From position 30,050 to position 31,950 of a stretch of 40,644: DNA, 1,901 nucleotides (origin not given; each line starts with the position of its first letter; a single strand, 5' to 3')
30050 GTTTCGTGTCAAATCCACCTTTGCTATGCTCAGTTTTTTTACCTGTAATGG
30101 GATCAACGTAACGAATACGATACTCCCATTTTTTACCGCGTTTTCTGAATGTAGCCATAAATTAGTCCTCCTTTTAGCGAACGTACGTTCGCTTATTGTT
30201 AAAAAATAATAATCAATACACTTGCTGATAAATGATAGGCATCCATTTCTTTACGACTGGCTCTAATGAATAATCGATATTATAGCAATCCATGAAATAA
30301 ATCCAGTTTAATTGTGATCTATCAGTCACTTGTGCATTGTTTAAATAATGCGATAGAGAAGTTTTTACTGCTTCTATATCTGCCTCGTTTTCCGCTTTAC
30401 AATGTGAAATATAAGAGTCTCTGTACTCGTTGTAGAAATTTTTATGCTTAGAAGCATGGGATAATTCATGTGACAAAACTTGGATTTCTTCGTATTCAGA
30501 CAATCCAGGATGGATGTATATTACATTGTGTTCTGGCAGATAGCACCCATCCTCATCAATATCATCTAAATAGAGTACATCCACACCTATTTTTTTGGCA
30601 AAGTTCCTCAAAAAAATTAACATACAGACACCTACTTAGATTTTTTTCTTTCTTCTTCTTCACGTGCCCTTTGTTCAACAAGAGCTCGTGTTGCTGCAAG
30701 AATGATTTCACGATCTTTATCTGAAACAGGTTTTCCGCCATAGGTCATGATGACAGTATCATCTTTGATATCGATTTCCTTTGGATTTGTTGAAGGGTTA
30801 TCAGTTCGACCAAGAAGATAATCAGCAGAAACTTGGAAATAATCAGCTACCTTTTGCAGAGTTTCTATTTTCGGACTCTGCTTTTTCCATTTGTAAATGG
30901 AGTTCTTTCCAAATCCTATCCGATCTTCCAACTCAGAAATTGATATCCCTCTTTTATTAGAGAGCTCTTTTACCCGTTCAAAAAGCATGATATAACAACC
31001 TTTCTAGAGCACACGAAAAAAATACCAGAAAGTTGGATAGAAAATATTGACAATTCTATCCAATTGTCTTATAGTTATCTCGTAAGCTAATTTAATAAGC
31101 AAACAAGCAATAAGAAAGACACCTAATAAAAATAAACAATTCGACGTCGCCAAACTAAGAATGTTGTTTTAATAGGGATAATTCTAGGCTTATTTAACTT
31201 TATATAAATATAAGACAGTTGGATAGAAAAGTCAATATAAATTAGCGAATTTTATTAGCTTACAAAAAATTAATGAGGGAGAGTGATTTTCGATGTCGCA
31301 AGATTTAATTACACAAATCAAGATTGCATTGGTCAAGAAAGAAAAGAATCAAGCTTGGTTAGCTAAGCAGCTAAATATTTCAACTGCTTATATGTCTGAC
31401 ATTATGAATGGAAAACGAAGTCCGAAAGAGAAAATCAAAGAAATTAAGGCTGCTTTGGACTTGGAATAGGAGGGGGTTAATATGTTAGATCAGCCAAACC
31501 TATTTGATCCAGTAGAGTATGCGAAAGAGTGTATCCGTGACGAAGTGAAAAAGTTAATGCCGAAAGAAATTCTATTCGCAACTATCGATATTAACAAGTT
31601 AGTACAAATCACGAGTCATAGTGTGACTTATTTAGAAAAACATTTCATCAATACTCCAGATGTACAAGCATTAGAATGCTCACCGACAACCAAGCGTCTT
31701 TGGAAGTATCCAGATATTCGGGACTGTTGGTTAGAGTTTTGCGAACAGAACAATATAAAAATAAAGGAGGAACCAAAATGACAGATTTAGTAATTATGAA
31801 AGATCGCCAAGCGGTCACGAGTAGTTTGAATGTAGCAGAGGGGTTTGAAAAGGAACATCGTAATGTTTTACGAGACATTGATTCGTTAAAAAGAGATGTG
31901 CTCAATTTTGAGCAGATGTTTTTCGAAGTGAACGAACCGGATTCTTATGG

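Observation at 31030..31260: Lysogeny switch with three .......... operators and two face-to-face promoters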

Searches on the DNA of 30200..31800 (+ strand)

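Call 6: search_dna_similar(query=window:30200-31800:+, collection=phages, mode=distant, max_rows=30)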
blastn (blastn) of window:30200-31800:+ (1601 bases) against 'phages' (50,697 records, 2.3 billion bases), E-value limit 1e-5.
Records with a match: 22; places in all: 24; records where one place covers at least 80% of the query: 0.
Best place of each record, by identity: 80-90% 4; 60-80% 18.
By first word of the organism name: Streptococcus 14; Listeria 5; Enterococcus 2; Acinetobacter 1.
By host as written in the record: Listeria monocytogenes ScottA 2; Streptococcus dysgalactiae subsp. equisimilis NS3396 2; Listeria monocytogenes HM00113468 2; Enterococcus hirae BBCO_MU_1 1; Streptococcus suis 21171_DNR38 1; Streptococcus oralis SK313 1; Streptococcus pneumoniae 09B10381 1; Streptococcus anginosus J4211 1; and 11 more.
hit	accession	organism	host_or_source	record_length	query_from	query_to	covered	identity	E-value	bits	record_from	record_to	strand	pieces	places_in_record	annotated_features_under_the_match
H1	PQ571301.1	Enterococcus phage EH-TP1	Enterococcus hirae BBCO_MU_1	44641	594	1065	29%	83.3%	3e-136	492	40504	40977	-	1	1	transcriptional regulator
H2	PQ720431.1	Streptococcus phage Bonnie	Streptococcus suis 21171_DNR38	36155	596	932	21%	67.9%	2e-11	77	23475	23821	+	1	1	transcriptional regulator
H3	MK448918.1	Streptococcus phage Javan366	Streptococcus oralis SK313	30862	595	932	21%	66.3%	6e-6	59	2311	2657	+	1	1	Cro/CI family transcriptional regulator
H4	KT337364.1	Streptococcus phage phiARI0639b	Streptococcus pneumoniae 09B10381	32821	596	932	21%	66.3%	1e-7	65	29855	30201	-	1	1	HTH_26 domain protein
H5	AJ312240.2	Listeria phage PSA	Listeria monocytogenes ScottA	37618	594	908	20%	69.0%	4e-14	86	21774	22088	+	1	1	rep: Rep protein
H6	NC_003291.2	Listeria phage PSA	Listeria monocytogenes ScottA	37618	594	908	20%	69.0%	4e-14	86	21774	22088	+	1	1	rep: transcriptional regulator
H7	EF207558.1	Streptococcus phage phi3396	Streptococcus dysgalactiae subsp. ...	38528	595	853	16%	67.2%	1e-8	68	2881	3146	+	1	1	putative repressor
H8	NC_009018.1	Streptococcus phage phi3396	Streptococcus dysgalactiae subsp. ...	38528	595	853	16%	67.2%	1e-8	68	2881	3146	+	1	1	transcriptional regulator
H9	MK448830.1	Streptococcus phage Javan73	Streptococcus anginosus J4211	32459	595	856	16%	66.1%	6e-6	59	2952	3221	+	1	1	Cro/CI family transcriptional regulator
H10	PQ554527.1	Acinetobacter phage D2SVT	Acinetobacter baumannii AB5075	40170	881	1084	13%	81.2%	2e-38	167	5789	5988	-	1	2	none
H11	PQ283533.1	Enterococcus phage vB_ElaS_B1578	Enterococcus sp. VKM B-1578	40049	881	1084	13%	81.2%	2e-38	167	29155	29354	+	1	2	none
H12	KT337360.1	Streptococcus phage phiARI0578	Streptococcus pneumoniae 09B10380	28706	595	824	14%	68.0%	1e-7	65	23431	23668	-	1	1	HTH_19 domain protein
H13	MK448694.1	Streptococcus phage Javan179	Streptococcus equi 4047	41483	595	824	14%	67.8%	1e-7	65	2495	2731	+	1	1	Cro/CI family transcriptional regulator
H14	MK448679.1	Streptococcus phage Javan137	Streptococcus dysgalactiae ERR085045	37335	595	822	14%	67.4%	5e-7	64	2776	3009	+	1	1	transcriptional regulator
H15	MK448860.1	Streptococcus phage Javan172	Streptococcus dysgalactiae WCHSDSE-1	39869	595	822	14%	67.4%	5e-7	64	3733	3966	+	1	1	transcriptional regulator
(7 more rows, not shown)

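Call 7: get_annotated_region(hit=H1, flank=2500)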
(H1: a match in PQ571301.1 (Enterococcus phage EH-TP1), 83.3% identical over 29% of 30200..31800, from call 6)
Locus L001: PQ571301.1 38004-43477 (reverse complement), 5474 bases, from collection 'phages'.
description: Enterococcus phage EH-TP1, complete genome.
organism: Enterococcus phage EH-TP1 (NCBI taxid 3385237)
taxonomy: Viruses
host: Enterococcus hirae BBCO_MU_1; source: antibiotic induction; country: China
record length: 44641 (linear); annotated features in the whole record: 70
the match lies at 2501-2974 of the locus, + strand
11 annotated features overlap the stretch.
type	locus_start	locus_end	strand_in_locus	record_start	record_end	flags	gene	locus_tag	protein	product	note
CDS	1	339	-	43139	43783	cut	-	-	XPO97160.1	SHOCT domain-containing protein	EH-TP1_gp70; EH-TP1_gp70; Annot2=(structure alignment-afuniprot50) AF-A0A410NBN0-F1-model_v4 DUF4428 domain-containing ...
CDS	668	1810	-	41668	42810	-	-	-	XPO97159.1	integrase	EH-TP1_gp69; EH-TP1_gp69; Annot2=(structure alignment-afuniprot50) AF-A0A422MD89-F1-model_v4 Tyrosine recombinase ...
CDS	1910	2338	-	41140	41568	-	-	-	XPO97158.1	metallo-protease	EH-TP1_gp68; EH-TP1_gp68; Annot2=(structure alignment-afuniprot50) AF-A0A2K8TFF9-F1-model_v4 ImmA/IrrE family ...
CDS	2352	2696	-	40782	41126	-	-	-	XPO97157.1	transcriptional regulator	EH-TP1_gp67; EH-TP1_gp67; Annot2=(hmm profile search-phrog [Rank2]) phrog_18248 transcriptional ...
CDS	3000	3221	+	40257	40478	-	-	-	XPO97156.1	hypothetical protein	EH-TP1_gp66; EH-TP1_gp66; None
CDS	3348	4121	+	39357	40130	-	-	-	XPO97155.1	anti-repressor Ant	EH-TP1_gp65; EH-TP1_gp65; Annot2=(hmm profile search-phrog [Rank2]) phrog_130 anti-repressor Ant;Annot3=(structure ...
CDS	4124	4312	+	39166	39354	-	-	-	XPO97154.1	transcriptional repressor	EH-TP1_gp64; EH-TP1_gp64; Annot2=(hmm profile search-phrog [Rank2]) phrog_1468 transcriptional ...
CDS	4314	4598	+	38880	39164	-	-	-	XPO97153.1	HTH DNA binding protein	EH-TP1_gp63; EH-TP1_gp63; Annot2=(hmm profile search-phrog [Rank2]) phrog_668 HTH DNA binding protein;Annot3=(structure ...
CDS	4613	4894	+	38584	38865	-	-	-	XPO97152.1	thioredoxin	EH-TP1_gp62; EH-TP1_gp62; None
CDS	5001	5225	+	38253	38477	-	-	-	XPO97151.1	hypothetical protein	EH-TP1_gp61; EH-TP1_gp61; None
CDS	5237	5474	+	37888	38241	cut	-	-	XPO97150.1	hypothetical protein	EH-TP1_gp60; EH-TP1_gp60; None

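Call 8: get_annotated_region(hit=H11, flank=2500)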
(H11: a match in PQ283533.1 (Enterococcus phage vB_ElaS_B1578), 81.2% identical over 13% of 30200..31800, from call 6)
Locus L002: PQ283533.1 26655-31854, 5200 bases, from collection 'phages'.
description: Enterococcus phage vB_ElaS_B1578, complete genome.
organism: Enterococcus phage vB_ElaS_B1578 (NCBI taxid 3348173)
taxonomy: Viruses
host: Enterococcus sp. VKM B-1578; source: -; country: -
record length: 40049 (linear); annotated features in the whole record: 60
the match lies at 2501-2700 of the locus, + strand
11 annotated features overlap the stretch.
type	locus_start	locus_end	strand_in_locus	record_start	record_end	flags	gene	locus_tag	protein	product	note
CDS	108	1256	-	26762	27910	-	-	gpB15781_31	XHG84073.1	site-specific integrase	-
CDS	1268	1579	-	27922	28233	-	-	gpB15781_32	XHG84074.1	hypothetical protein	-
CDS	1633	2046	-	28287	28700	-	-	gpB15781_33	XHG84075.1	ImmA/IrrE family metallopeptidase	-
CDS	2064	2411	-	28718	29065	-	-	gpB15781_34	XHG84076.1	repressor protein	-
CDS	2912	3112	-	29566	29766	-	-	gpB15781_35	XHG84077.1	hypothetical protein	-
CDS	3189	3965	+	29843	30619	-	-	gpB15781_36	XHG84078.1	antirepressor protein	-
CDS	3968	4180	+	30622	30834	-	-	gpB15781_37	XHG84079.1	HTH domain-containing protein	-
CDS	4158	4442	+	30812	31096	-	-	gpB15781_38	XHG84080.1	HTH domain-containing protein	-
CDS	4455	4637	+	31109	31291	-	-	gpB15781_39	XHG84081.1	hypothetical protein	-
CDS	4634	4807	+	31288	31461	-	-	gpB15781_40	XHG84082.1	hypothetical protein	-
CDS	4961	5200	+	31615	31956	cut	-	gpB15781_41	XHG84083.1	hypothetical protein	-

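Call 12: search_rna_families(source=window, start=30900, end=31400, threshold=evalue, max_evalue=10, show_alignments=2)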
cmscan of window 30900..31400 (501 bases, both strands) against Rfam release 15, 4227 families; matches with E-value up to 10: 3.
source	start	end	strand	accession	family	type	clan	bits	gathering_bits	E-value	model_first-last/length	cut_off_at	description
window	30992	31073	-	RF04348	Plastid-psbM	Cis-reg;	-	21.1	52.7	1.9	1-79/79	no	Plastid-psbM 3UTR RNA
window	31023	31100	+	RF04348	Plastid-psbM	Cis-reg;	-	18.4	52.7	7.6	1-79/79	no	Plastid-psbM 3UTR RNA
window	31006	31088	-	RF04055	mir-1261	Gene; miRNA;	-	16.3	91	3.4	1-82/82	no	mir-1261 microRNA precursor family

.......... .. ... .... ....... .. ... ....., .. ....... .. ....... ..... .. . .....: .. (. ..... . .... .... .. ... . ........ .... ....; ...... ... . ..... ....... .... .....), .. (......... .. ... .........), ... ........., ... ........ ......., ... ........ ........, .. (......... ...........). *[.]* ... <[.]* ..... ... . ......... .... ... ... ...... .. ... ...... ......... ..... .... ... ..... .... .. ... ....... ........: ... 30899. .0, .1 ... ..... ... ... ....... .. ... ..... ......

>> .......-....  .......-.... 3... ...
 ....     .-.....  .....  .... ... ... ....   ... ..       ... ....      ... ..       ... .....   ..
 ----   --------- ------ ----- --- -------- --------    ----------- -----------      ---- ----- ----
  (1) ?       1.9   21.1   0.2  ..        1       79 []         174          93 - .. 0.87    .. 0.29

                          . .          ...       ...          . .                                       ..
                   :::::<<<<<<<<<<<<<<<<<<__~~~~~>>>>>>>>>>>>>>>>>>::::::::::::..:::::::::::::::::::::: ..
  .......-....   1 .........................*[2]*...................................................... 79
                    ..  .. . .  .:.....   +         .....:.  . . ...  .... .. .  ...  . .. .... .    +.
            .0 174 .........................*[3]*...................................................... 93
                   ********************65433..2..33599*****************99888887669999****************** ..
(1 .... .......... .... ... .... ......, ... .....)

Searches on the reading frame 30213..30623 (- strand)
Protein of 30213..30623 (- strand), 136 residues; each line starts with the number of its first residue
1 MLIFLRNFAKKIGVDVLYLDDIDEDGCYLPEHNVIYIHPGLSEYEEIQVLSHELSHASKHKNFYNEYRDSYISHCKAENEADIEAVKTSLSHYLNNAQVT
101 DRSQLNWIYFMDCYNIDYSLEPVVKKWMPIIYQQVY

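Call 51: search_protein_families(library=pfam, proteins=[window:30213-30623:-], max_evalue=0.01)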
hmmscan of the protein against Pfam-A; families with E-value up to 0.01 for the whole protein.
window:30213-30623:- (136 aa): 2 families
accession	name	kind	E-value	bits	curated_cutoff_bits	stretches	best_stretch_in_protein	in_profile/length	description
PF20573.4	DUF6782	-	1.3e-08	34.9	27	1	5-95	48-142/241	Putative metallopeptidase family (DUF6782)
PF06114.19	Peptidase_M78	-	1e-06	29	22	1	9-85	1-80/123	IrrE N-terminal-like domain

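Call 52: search_protein_families(library=phrogs, proteins=[window:30213-30623:-], max_evalue=0.001)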
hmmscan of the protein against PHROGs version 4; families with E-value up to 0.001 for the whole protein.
window:30213-30623:- (136 aa): 1 family
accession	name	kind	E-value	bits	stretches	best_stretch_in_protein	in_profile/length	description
phrog_87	-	other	1e-16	62.4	1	6-133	44-169/227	metallo-protease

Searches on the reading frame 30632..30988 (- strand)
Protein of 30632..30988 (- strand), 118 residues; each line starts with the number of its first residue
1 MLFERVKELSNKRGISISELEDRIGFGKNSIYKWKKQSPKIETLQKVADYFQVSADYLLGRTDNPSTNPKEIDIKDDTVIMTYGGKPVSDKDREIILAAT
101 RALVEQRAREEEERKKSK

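Call 51: search_protein_families(library=pfam, proteins=[window:30632-30988:-], max_evalue=0.01)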
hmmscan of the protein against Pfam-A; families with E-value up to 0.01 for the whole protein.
window:30632-30988:- (118 aa): 4 families
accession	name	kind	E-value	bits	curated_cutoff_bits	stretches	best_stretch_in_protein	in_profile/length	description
PF01381.28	HTH_3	-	1.2e-08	35.3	23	1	7-58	2-55/55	Helix-turn-helix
PF12844.13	HTH_19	-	4.4e-08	33.4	30.2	1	4-60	2-60/64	Helix-turn-helix domain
PF13443.12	HTH_26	-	1.3e-07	32.2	22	1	6-54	2-53/63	Cro/C1-type HTH DNA-binding domain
PF08667.16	BetR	-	3.4e-06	27.7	21.6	1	33-79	42-91/148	BetR domain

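Call 52: search_protein_families(library=phrogs, proteins=[window:30632-30988:-], max_evalue=0.001)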
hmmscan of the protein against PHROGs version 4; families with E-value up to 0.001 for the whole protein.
window:30632-30988:- (118 aa): 11 families
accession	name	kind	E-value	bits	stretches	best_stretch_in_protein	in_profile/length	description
phrog_8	-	transcription regulation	2e-28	100.8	1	1-110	76-167/346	transcriptional regulator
phrog_18248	-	transcription regulation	1.6e-14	54.7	1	3-59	4-60/264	transcriptional regulator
phrog_4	-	transcription regulation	4.8e-10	40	1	4-83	139-205/400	transcriptional repressor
phrog_3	-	transcription regulation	1.5e-08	35.9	1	2-104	89-184/430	transcriptional repressor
phrog_1994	-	DNA, RNA and nucleotide metabolism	2e-07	32.1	1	4-63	2-63/170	DNA binding protein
phrog_2439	-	transcription regulation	4.5e-06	26.8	1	4-76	10-82/367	transcriptional regulator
phrog_2967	-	transcription regulation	2.3e-05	25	1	4-65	13-76/225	transcriptional regulator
phrog_3037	-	transcription regulation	2.7e-05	25.1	1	4-94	29-102/189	transcriptional repressor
phrog_34939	-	unknown function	6.3e-05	23.7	1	4-73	12-84/280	-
phrog_1373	-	transcription regulation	0.00053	21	1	6-65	68-129/166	transcriptional regulator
phrog_7396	-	unknown function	0.00053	20.7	1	36-68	55-87/227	-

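Call 68: search_solved_structures(query=window:30632-30988:-, max_evalue=0.01)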
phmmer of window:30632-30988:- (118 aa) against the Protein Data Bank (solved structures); distinct sequences matched with E-value up to 0.01: 5.
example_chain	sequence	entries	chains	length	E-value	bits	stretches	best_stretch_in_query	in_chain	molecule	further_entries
7t8i_A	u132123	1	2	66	1.1e-05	29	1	2-61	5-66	Phage element (ICEBs1)transcriptional regulator (Xre family)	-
5tn0_A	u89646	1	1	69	0.0012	22.5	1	1-60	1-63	HTH-type transcriptional regulator SinR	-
3qq6_A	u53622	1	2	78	0.0018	21.9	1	1-60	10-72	HTH-type transcriptional regulator sinR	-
1b0n_A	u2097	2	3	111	0.0022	21.6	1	1-62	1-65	PROTEIN (SINR PROTEIN) | HTH-TYPE TRANSCRIPTIONAL REGULATOR SINR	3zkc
9sf2_A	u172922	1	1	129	0.0035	21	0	5-107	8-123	Transcriptional regulator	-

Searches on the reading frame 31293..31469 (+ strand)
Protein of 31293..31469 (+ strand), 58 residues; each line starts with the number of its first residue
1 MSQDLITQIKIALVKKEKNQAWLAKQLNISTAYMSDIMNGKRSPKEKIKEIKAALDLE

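Call 51: search_protein_families(library=pfam, proteins=[window:31293-31469:+], max_evalue=0.01)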
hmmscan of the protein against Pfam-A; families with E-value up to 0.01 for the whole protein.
window:31293-31469:+ (58 aa): 2 families
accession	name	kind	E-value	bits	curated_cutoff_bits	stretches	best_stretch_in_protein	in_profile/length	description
PF13560.12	HTH_31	-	0.00071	20.3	27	1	19-46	16-44/64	Helix-turn-helix domain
PF01381.28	HTH_3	-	0.002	18.5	23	1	9-46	1-38/55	Helix-turn-helix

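Call 52: search_protein_families(library=phrogs, proteins=[window:31293-31469:+], max_evalue=0.001)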
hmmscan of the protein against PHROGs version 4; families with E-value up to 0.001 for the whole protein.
window:31293-31469:+ (58 aa): 10 families
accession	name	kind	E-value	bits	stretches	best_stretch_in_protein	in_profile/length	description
phrog_1468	-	transcription regulation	5.1e-17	62.2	1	1-58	4-61/67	transcriptional repressor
phrog_2967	-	transcription regulation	4.8e-07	30.5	1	6-56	12-63/225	transcriptional regulator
phrog_296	-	integration and excision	1.2e-06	28.6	1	3-48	226-272/626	DNA transposition protein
phrog_4583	-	transcription regulation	2.4e-06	28.5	1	2-54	8-58/81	transcriptional repressor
phrog_3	-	transcription regulation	4.9e-06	27.6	1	5-56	89-138/430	transcriptional repressor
phrog_8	-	transcription regulation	0.00013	22.5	1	11-55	83-128/346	transcriptional regulator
phrog_2339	-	DNA, RNA and nucleotide metabolism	0.00028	21.8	1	4-56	25-79/98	HTH DNA binding protein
phrog_2439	-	transcription regulation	0.00067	19.6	1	8-57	11-61/367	transcriptional regulator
phrog_4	-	transcription regulation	0.00068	19.7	1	9-56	141-185/400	transcriptional repressor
phrog_3642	-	DNA, RNA and nucleotide metabolism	0.00081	20.3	1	16-47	20-51/79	HTH DNA binding protein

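Call 67: search_solved_structures(query=window:31293-31466:+, max_evalue=1)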
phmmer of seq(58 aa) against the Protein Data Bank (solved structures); distinct sequences matched with E-value up to 1: 2.
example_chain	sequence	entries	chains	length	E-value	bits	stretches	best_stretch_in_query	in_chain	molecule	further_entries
8tac_A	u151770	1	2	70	0.0014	22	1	19-55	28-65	DBP48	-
3bs3_A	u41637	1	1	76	0.025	18.1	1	3-45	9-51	Putative DNA-binding protein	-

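Call 83: find_related_loci(query=A4, collection=viral_contigs, flank=1500)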
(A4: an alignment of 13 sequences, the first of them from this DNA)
Query A4 (58 aa) in viral_contigs; peptide patterns used: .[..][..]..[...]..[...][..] (x = any residue, [..] = any of these).
490 stretches matched a pattern; 406 encode a relative of the query (tblastn E <= 1e-3); the best 80 are kept; 80 distinct loci.
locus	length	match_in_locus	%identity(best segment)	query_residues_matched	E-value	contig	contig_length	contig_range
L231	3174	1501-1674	100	1-58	7e-34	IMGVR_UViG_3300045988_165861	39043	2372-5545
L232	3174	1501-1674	98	1-58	5e-33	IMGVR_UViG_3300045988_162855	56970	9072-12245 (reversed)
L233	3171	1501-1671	65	1-57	1e-21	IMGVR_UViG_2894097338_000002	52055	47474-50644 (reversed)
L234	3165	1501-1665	62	1-55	8e-21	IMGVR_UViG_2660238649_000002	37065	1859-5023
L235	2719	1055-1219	62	1-55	8e-21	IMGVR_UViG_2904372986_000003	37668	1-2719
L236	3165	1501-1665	62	1-55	9e-21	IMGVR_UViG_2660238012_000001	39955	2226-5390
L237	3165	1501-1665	64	1-55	1e-20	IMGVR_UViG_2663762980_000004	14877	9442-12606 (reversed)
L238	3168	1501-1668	61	1-56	4e-20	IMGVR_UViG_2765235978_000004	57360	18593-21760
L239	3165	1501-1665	60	1-55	6e-20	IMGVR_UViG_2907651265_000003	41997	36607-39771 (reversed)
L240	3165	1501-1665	60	1-55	5e-20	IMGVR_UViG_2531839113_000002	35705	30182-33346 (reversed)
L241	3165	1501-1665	60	1-55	6e-20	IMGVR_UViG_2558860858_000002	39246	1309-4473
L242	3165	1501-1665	60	1-55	6e-20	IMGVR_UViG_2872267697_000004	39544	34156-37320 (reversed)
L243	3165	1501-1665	60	1-55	6e-20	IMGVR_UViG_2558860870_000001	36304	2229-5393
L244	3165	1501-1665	60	1-55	5e-20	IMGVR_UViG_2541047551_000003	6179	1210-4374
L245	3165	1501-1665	60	1-55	5e-20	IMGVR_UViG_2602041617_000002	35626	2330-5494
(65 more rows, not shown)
